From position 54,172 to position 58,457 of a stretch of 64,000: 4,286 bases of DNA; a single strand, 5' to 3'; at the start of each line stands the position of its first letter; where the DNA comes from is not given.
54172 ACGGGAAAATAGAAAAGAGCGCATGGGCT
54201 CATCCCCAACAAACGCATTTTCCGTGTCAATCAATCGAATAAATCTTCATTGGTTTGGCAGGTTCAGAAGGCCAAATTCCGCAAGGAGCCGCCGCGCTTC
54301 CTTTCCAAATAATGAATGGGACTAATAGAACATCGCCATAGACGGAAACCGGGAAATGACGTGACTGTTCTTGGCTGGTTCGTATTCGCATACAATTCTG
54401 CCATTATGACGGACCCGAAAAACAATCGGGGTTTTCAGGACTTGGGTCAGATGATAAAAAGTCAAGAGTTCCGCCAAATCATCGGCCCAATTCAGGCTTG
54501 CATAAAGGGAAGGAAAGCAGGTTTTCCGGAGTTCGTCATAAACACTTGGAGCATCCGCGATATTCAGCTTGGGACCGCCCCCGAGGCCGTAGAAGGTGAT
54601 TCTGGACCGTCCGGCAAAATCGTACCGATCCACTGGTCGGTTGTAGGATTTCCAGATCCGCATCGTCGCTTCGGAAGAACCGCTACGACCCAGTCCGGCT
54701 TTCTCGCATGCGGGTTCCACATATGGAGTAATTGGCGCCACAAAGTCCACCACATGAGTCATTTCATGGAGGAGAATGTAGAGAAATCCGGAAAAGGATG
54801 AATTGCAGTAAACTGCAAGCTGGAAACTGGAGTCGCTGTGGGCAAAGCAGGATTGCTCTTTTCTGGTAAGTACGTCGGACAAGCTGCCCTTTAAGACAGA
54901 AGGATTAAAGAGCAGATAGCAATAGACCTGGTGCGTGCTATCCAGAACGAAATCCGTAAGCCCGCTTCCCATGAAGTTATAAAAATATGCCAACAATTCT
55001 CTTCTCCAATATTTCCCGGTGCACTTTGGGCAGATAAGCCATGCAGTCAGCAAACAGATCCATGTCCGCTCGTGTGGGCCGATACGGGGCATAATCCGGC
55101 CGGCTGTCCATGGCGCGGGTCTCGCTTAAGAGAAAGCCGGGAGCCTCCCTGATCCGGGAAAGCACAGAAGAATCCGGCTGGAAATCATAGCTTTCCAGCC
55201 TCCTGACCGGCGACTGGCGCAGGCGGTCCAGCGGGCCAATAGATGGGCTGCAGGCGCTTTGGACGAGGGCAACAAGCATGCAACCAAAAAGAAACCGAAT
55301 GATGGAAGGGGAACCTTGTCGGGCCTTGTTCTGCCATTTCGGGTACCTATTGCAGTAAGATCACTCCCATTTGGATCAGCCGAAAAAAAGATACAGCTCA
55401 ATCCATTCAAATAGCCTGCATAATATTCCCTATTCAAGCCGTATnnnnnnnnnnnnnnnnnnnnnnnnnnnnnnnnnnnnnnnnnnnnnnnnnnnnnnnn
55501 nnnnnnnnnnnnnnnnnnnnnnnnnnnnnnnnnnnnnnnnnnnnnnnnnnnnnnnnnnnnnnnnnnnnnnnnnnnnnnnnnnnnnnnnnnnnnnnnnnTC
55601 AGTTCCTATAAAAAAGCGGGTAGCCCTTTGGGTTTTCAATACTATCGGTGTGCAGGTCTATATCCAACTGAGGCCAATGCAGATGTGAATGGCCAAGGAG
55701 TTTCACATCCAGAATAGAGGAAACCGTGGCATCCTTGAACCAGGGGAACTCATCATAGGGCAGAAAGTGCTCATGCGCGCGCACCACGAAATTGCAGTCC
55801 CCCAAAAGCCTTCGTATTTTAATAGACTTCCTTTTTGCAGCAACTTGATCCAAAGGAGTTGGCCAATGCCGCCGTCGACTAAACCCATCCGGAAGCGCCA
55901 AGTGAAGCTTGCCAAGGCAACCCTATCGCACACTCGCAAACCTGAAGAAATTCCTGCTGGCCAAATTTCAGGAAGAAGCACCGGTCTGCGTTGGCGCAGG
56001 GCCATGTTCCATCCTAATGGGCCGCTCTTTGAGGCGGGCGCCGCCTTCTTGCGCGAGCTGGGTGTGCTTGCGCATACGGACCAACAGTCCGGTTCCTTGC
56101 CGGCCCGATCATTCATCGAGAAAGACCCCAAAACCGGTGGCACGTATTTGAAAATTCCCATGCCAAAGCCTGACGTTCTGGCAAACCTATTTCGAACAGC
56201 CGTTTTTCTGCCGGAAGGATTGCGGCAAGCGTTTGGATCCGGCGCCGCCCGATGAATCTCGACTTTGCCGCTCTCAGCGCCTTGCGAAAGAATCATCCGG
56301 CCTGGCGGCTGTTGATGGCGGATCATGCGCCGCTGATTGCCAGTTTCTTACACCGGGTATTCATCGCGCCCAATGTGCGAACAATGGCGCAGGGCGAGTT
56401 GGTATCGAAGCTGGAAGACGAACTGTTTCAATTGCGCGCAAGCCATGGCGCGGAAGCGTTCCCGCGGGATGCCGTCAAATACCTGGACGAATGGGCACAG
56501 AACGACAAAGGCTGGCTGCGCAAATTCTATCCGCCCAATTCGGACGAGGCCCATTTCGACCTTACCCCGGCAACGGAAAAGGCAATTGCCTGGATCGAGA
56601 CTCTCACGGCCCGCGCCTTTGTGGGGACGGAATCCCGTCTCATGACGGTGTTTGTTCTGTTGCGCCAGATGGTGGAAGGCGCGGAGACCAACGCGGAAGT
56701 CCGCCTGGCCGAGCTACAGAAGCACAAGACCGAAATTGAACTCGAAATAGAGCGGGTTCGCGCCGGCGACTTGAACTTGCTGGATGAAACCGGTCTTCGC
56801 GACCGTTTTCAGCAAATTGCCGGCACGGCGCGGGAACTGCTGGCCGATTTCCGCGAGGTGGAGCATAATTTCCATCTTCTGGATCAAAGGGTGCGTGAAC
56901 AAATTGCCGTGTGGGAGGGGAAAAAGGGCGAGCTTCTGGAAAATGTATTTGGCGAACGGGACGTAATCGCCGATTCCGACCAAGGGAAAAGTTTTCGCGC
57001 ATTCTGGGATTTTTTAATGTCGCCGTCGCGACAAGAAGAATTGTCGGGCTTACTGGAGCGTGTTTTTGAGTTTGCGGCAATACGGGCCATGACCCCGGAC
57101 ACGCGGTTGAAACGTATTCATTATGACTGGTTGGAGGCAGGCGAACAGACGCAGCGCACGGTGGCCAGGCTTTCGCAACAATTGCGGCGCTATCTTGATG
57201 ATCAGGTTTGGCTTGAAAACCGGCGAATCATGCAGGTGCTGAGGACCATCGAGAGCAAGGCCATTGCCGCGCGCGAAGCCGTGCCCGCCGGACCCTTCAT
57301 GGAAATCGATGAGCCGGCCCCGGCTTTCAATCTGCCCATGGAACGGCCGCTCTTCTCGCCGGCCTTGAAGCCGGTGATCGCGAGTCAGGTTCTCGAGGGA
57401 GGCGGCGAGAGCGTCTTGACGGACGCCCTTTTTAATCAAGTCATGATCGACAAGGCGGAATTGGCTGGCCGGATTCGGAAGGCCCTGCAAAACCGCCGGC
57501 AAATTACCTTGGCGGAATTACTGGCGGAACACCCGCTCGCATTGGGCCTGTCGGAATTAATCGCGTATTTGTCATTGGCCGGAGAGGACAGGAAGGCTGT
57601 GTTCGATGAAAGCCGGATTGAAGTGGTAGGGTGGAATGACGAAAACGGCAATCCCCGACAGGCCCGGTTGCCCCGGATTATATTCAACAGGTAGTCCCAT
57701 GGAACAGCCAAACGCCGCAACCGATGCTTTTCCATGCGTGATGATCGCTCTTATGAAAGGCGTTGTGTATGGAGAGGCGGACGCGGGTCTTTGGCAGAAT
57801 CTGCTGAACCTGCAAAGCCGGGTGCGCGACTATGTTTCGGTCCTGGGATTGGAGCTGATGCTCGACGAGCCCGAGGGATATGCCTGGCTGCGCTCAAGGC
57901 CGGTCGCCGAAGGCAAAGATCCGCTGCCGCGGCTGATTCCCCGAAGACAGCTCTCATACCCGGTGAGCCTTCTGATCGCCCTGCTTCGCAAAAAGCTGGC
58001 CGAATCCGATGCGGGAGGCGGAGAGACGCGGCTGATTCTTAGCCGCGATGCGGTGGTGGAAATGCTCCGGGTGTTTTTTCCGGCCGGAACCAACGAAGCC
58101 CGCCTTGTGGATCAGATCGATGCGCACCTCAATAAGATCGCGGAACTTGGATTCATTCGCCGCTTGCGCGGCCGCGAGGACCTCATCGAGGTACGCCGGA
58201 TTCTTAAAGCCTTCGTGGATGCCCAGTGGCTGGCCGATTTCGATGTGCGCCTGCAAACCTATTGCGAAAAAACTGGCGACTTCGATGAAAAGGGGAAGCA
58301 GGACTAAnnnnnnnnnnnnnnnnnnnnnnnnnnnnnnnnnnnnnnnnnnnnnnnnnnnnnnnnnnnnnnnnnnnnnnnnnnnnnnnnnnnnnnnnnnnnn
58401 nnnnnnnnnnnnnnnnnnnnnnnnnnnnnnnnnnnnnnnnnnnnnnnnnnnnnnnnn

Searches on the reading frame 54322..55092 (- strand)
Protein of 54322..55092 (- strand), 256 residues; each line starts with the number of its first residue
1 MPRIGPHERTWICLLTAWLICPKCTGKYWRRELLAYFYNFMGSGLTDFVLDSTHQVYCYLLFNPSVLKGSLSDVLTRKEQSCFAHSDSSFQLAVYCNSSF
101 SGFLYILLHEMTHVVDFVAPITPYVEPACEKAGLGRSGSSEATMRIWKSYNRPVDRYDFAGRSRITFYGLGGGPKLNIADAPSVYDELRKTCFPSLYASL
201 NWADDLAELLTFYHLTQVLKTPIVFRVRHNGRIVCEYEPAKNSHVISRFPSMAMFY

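Call 3: search_protein_families(library=pfam, max_evalue=1, proteins=[window:54322-55092:-])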
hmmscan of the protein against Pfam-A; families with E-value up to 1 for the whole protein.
window:54322-55092:- (256 aa): 0 families

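Call 5: search_protein_families(library=ncbifam, max_evalue=1, proteins=[window:54322-55092:-])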
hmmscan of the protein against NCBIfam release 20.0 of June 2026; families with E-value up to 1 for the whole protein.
window:54322-55092:- (256 aa): 0 families

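Call 6: search_protein_families(library=padloc, max_evalue=1, proteins=[window:54322-55092:-])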
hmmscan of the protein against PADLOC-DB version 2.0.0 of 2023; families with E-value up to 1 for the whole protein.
window:54322-55092:- (256 aa): 0 families

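Call 34: find_homologous_proteins(query=window:54322-55092:-, max_evalue=0.001)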
Query window:54322-55092:- (256 aa): 58 proteins with E <= 0.001 among 562 candidates.
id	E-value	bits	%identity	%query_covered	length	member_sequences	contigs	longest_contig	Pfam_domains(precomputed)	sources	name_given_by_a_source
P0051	4.3e-144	497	100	84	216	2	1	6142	-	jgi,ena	-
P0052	4.6e-64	235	49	82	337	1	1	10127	-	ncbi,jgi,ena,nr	ncbi:MAG: hypothetical protein KKH98_05630 [Spirochaetes bacterium]|nr:hypothetical protein [Spiroch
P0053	5.8e-63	231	45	92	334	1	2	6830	-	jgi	-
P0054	3.0e-60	222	45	86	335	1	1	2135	-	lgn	-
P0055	6.9e-60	221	43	92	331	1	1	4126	-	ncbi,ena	-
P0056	3.0e-59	219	44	92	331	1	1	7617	-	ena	-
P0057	4.3e-59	218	44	92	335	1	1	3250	-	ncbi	-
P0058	2.1e-58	216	41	92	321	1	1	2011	-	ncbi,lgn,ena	-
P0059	3.0e-58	216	44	85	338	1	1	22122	-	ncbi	ncbi:hypothetical protein ACFLT7_05560 [candidate division KSB1 bacterium]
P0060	6.3e-58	215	46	89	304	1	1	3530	-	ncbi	-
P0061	3.1e-57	212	43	92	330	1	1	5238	-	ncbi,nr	ncbi:MAG: hypothetical protein GY754_25145 [bacterium]|nr:hypothetical protein [bacterium]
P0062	2.5e-56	209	43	89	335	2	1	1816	-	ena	-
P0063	6.9e-56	208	42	93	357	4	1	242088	-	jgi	-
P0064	2.3e-55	206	45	86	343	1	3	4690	-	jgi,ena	-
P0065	1.2e-54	204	41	92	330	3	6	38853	-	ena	-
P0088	9.1e-49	185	41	89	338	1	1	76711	-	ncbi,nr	ncbi:MAG: hypothetical protein JXQ30_16085 [Spirochaetes bacterium]|nr:hypothetical protein [Spiroch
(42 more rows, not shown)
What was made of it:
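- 54322..54972 (-): C-terminal piece of a frameshifted HExxH (putative zinc metallopeptidase) lipoprotein gene. Gene callers give 216 aa; the open frame extends to 55092. They come from Spirochaetes, KSB1 and unclassified MAGs at up to 49% identity (call 34).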

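Call 54: search_protein_families(library=pfam, max_evalue=1, proteins=[P0052, P0063])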
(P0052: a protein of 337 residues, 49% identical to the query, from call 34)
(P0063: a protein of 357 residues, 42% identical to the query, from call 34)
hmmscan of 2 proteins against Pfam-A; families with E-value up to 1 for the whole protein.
P0052 (337 aa): 0 families

P0063 (357 aa): 2 families
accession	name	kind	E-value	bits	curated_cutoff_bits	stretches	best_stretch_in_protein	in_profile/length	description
PF09783.14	Vac_ImportDeg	-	0.16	12.2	27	1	167-206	105-140/162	Vacuolar import and degradation protein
PF01757.29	Acyl_transf_3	-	0.2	11.1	31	1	4-43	58-97/326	Acyltransferase domain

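Call 55: search_protein_families(library=phrogs, max_evalue=0.01, proteins=[P0052])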
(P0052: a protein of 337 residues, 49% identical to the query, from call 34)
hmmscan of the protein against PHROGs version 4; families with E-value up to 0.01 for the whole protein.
P0052 (337 aa): 0 families

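Call 66: find_encoding_contigs(protein=P0063, flank=3000, max_places=2)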
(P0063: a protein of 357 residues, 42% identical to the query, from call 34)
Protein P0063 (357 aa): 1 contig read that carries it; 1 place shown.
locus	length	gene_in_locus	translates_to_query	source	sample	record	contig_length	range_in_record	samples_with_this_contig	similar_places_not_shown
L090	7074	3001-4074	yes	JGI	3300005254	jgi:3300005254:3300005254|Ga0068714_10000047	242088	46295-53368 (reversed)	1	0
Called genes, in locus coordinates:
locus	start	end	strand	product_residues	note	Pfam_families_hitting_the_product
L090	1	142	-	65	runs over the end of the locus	-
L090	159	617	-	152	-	PF01668:SmpB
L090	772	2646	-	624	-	PF02518:HATPase_c (weak), PF13589:HATPase_c_3, PF00183:HSP90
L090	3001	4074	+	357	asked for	-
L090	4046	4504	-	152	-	-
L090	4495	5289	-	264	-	PF00702:Hydrolase (faint), PF05116:S6PP (faint), PF08282:Hydrolase_3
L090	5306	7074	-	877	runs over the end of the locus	PF13860:FlgD_ig (faint), PF19077:Big_13 (faint), PF13585:CHU_C (weak), PF00691:OmpA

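Call 67: find_encoding_contigs(protein=P0088, flank=3000, max_places=2)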
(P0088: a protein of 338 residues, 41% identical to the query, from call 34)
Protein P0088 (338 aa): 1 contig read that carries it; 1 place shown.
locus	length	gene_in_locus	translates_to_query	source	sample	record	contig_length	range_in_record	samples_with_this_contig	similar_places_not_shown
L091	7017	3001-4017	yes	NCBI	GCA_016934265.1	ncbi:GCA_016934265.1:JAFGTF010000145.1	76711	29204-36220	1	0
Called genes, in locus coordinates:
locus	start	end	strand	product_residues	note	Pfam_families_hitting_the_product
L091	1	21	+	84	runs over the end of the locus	PF03692:CxxCxxCC (weak)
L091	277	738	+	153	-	PF01243:PNPOx_N, PF12900:Pyridox_ox_2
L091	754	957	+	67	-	PF13242:Hydrolase_like (weak)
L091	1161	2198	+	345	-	PF00144:Beta-lactamase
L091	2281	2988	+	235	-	-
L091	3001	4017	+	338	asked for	-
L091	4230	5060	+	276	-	PF01261:AP_endonuc_2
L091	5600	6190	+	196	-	PF01209:Ubie_methyltran, PF13489:Methyltransf_23, PF05175:MTS (weak), PF13847:Methyltransf_31, PF08241:Methyltransf_11, PF08242:Methyltransf_12, PF13649:Methyltransf_25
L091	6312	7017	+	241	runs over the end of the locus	PF26351:DUF8091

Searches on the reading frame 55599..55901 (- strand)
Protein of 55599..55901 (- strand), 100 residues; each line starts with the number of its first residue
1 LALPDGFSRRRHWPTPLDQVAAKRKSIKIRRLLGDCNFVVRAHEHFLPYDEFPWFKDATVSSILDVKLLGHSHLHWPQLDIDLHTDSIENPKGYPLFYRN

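Call 3: search_protein_families(library=pfam, max_evalue=1, proteins=[window:55599-55901:-])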
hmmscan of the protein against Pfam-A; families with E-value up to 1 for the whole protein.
window:55599-55901:- (100 aa): 1 family
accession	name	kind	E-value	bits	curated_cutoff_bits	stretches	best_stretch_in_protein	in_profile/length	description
PF10387.14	DUF2442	-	3.7e-11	43.5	23.9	1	44-92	21-70/72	Protein of unknown function (DUF2442)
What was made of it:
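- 55599..55853 (-): DUF2442 protein. Gene callers give 84 aa; the open frame runs to 55901 (100 aa). It has no DUF4160 partner. Pfam PF10387 at 43.5 bits against a cut-off of 23.9 (call 3).
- Checked: DUF2442 at 55599-55901 (-), Pfam E = 3.7e-11 (call 3).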

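Call 5: search_protein_families(library=ncbifam, max_evalue=1, proteins=[window:55599-55901:-])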
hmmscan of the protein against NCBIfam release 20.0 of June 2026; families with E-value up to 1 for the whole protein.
window:55599-55901:- (100 aa): 0 families

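Call 6: search_protein_families(library=padloc, max_evalue=1, proteins=[window:55599-55901:-])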
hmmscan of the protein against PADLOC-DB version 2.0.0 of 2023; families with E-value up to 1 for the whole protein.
window:55599-55901:- (100 aa): 0 families

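Call 55: search_protein_families(library=phrogs, max_evalue=0.01, proteins=[window:55599-55853:-])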
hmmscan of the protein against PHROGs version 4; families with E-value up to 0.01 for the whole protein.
window:55599-55853:- (84 aa): 0 families

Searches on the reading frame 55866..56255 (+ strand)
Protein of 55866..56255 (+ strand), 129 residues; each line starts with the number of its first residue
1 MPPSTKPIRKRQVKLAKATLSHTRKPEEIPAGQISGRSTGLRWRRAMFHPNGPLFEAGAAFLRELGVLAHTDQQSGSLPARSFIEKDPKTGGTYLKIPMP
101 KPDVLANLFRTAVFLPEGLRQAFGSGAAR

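Call 54: search_protein_families(library=pfam, max_evalue=1, proteins=[window:55866-56255:+])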
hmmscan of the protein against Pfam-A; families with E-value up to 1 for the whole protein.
window:55866-56255:+ (129 aa): 0 families

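Call 55: search_protein_families(library=phrogs, max_evalue=0.01, proteins=[window:55866-56255:+])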
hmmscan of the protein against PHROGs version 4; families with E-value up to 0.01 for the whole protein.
window:55866-56255:+ (129 aa): 0 families

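Call 77: search_dna_similar(query=window:55866-56255:+, collection=plasmids, mode=protein, max_evalue=0.001, max_rows=10)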
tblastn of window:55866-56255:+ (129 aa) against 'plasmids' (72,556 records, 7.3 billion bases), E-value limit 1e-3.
No match.

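Call 90: search_protein_families(library=padloc, max_evalue=0.001, proteins=[window:55866-56255:+])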
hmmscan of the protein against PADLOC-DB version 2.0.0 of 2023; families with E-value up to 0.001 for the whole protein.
window:55866-56255:+ (129 aa): 0 families

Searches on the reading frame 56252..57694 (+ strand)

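Call 3: search_protein_families(library=pfam, max_evalue=1, proteins=[window:56252-57694:+])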
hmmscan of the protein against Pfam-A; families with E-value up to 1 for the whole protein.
window:56252-57694:+ (480 aa): 2 families
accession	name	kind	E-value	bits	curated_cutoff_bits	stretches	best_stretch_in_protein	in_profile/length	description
PF11855.13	DUF3375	-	2e-155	518.7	28.6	1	11-478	2-474/474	Protein of unknown function (DUF3375)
PF20845.2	Pcf11_helical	-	0.67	10.2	27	0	152-165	18-31/40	Pre-mRNA cleavage complex 2 protein Pcf11, alpha-helical domain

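Call 6: search_protein_families(library=padloc, max_evalue=1, proteins=[window:56252-57694:+])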
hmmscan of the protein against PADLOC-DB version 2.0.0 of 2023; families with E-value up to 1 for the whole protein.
window:56252-57694:+ (480 aa): 11 families
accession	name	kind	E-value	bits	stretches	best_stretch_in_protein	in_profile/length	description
PDLC00457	JetA1|JetA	-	3.9e-220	729.7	1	3-480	1-478/480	DUF3375 domain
PDLC00460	JetA1|JetA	-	2.7e-87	291.5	1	4-479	6-479/487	DUF3375 domain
PDLC00444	JetA1|JetA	-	1.5e-85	285.7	1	6-480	5-489/489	DUF3375 domain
PDLC00455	JetA1|JetA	-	4.8e-59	198.3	1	8-458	6-456/484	DUF3375 domain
PDLC00461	JetA1|JetA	-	4.7e-53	178.5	1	10-478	12-472/486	DUF3375 domain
PDLC00452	JetA1|JetA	-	3.4e-28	96.4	2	9-338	13-340/499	DUF3375 domain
PDLC00464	JetA1|JetA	-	2.5e-27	94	1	15-336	17-340/492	DUF3375 domain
PDLC00447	JetA1|JetA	-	1.4e-21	74.9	1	13-479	18-480/484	DUF3375 domain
PDLC00459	JetA1|JetA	-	3.8e-10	37.3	1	15-478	22-474/486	DUF3375 domain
PDLC00465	JetA1|JetA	-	3.5e-09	33.7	1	48-479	49-479/502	DUF3375 domain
PDLC00463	JetA1|JetA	-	3.5e-06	24.1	1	88-335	124-375/557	DUF3375 domain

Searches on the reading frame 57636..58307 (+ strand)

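Call 6: search_protein_families(library=padloc, max_evalue=1, proteins=[window:57636-58307:+])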
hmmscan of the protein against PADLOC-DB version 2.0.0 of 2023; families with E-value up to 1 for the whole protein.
window:57636-58307:+ (223 aa): 16 families
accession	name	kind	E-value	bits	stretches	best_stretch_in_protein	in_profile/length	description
PDLC00474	JetB1|JetB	-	7.5e-88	291.7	1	24-215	6-198/207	DUF4194 domain; MukE-like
PDLC00487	JetB1|JetB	-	3.9e-79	263.1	1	26-212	5-191/195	DUF4194 domain; MukE-like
PDLC00468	JetB1|JetB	-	3e-67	224.1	1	32-212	7-187/192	DUF4194 domain; MukE-like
PDLC00477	JetB1|JetB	-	1.7e-36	124.2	1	31-211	6-187/189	DUF4194 domain; MukE-like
PDLC00501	JetB1|JetB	-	4e-23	80.1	1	37-211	47-219/234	DUF4194 domain; MukE-like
PDLC00485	JetB1|JetB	-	3.5e-19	67.1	1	34-214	32-209/231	DUF4194 domain; MukE-like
PDLC00481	JetB1|JetB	-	1.4e-18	65.2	1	35-216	32-210/217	DUF4194 domain; MukE-like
PDLC00499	JetB1|JetB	-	1.5e-17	62.2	1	35-202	71-243/266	DUF4194 domain; MukE-like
PDLC00472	JetB1|JetB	-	2.3e-11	41.1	1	44-212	60-223/238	DUF4194 domain; MukE-like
PDLC00480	JetB1|JetB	-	3.3e-09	34.6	1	39-201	58-223/247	DUF4194 domain; MukE-like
PDLC00497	JetB1|JetB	-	5.8e-08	30.7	1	52-217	68-231/251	DUF4194 domain; MukE-like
PDLC00496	JetB1|JetB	-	3e-05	21.9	1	49-170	83-204/321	DUF4194 domain; MukE-like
PDLC00473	JetB1|JetB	-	0.0021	15.6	1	43-176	51-182/230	DUF4194 domain; MukE-like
PDLC00488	JetB1|JetB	-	0.0024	15.2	1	41-211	80-245/285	DUF4194 domain; MukE-like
PDLC00476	JetB1|JetB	-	0.0025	14.9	1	36-155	64-184/284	DUF4194 domain; MukE-like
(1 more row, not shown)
